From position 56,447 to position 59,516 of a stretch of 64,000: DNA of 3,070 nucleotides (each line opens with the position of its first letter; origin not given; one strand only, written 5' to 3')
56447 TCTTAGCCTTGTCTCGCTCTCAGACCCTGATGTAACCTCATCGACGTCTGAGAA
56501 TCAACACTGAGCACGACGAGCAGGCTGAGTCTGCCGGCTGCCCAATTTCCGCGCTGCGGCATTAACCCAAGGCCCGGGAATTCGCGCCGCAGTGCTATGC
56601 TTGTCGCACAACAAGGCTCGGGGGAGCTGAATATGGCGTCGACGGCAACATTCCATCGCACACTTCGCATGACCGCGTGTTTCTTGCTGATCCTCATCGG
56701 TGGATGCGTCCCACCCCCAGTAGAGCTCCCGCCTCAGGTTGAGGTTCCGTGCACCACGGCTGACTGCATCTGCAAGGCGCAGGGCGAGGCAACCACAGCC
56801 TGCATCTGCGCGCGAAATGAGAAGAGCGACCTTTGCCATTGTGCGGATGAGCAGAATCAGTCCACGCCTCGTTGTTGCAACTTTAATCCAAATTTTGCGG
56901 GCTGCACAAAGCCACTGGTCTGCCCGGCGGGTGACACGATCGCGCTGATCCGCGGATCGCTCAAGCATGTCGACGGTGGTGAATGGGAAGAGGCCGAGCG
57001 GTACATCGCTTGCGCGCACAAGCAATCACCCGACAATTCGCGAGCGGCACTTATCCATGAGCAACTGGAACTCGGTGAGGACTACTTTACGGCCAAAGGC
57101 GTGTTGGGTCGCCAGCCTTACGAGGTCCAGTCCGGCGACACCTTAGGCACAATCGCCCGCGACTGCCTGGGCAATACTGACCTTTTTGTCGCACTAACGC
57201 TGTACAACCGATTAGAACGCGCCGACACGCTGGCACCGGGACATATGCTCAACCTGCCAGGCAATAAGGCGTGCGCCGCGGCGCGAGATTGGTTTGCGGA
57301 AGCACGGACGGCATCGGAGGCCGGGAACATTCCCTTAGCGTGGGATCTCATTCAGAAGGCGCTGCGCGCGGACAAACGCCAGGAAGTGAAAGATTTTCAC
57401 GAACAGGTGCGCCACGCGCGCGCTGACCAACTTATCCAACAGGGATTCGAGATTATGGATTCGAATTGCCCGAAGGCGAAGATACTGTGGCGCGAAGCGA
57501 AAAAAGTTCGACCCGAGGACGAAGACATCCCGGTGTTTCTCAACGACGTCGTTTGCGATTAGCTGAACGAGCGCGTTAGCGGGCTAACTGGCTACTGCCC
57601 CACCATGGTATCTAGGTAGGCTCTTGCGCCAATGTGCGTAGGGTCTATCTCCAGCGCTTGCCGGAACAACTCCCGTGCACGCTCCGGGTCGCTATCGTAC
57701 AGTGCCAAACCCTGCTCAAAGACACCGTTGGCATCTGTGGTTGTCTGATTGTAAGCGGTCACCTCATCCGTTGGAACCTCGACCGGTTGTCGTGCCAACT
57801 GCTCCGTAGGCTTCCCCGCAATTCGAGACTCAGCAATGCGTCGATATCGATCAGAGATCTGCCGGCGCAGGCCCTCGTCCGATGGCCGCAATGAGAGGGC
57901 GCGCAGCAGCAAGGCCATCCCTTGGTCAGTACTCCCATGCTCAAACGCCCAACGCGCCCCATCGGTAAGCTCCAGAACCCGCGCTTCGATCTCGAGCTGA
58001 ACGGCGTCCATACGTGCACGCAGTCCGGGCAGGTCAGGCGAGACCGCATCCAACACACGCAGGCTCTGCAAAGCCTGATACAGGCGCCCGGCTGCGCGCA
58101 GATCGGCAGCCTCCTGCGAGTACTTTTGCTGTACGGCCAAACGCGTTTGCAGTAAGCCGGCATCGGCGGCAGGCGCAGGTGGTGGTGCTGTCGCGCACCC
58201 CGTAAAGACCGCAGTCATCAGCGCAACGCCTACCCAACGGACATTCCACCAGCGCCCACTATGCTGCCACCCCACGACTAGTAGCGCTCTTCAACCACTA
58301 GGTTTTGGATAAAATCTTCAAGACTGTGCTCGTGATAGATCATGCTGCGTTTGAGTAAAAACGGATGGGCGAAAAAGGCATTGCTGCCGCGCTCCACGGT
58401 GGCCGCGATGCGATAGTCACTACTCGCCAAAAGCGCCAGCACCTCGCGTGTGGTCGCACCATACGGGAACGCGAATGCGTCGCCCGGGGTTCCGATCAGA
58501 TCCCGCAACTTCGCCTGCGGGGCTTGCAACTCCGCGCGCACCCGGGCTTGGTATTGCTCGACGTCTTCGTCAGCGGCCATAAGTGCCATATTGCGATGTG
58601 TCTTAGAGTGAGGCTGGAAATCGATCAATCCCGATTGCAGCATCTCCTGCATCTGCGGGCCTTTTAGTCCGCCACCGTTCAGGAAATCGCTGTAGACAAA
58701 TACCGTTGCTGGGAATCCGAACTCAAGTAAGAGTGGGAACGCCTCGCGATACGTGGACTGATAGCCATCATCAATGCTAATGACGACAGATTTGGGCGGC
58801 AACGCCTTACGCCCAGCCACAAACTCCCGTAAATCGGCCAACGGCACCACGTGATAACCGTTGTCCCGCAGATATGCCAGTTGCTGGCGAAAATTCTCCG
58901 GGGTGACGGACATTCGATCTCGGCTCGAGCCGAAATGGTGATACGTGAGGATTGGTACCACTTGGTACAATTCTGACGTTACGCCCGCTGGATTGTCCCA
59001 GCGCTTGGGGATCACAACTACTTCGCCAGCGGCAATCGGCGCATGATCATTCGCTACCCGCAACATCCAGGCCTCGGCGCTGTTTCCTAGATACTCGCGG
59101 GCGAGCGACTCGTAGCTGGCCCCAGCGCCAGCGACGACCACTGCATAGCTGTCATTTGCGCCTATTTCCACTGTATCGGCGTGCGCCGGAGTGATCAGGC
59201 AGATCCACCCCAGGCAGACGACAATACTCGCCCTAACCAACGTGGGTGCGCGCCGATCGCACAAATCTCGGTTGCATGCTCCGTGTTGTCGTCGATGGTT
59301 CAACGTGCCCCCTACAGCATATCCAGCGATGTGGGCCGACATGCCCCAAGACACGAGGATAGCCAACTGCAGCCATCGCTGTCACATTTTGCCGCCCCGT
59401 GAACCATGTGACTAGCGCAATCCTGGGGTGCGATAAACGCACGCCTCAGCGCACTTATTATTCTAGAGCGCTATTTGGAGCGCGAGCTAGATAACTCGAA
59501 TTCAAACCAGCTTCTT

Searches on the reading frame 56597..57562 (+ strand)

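Call 6: search_protein_families(library=pfam, proteins=[window:56597-57562:+], max_evalue=0.01)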
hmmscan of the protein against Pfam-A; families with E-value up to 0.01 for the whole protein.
window:56597-57562:+ (321 aa): 1 family
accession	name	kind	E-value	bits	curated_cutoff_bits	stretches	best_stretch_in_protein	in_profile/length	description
PF01476.26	LysM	-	0.0014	19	20.9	1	175-221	1-43/43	LysM domain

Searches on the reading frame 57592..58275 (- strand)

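Call 6: search_protein_families(library=pfam, proteins=[window:57592-58275:-], max_evalue=0.01)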
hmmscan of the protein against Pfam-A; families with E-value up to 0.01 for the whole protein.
window:57592-58275:- (227 aa): 5 families
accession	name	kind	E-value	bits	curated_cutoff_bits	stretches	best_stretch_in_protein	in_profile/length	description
PF13428.12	TPR_14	-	2.4e-06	28.1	23.5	0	196-219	16-39/44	Tetratricopeptide repeat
PF07719.23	TPR_2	-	0.00012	22.4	27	1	194-214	14-34/34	Tetratricopeptide repeat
PF14559.12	TPR_19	-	0.00053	20.7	25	1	192-221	2-31/68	Tetratricopeptide repeat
PF00515.34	TPR_1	-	0.0024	18.1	27.8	0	196-214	16-34/34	Tetratricopeptide repeat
PF13181.12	TPR_8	-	0.0031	18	25.7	0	196-214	16-34/34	Tetratricopeptide repeat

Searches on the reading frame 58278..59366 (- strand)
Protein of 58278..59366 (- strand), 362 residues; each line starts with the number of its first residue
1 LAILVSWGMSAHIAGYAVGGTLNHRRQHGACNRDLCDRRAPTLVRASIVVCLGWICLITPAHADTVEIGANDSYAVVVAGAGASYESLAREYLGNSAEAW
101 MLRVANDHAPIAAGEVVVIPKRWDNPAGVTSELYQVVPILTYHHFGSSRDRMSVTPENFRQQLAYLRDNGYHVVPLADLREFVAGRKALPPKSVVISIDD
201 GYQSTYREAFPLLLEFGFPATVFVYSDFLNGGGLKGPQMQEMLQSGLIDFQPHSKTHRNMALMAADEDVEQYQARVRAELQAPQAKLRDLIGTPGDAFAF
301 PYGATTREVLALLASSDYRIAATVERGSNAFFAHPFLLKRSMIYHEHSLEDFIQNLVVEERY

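Call 6: search_protein_families(library=pfam, proteins=[window:58278-59366:-], max_evalue=0.01)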
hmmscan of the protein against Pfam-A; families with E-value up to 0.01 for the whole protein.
window:58278-59366:- (362 aa): 1 family
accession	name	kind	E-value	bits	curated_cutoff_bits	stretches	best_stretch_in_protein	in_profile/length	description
PF01522.26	Polysacc_deac_1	-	1.5e-18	67.4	23.1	1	188-320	3-123/124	Polysaccharide deacetylase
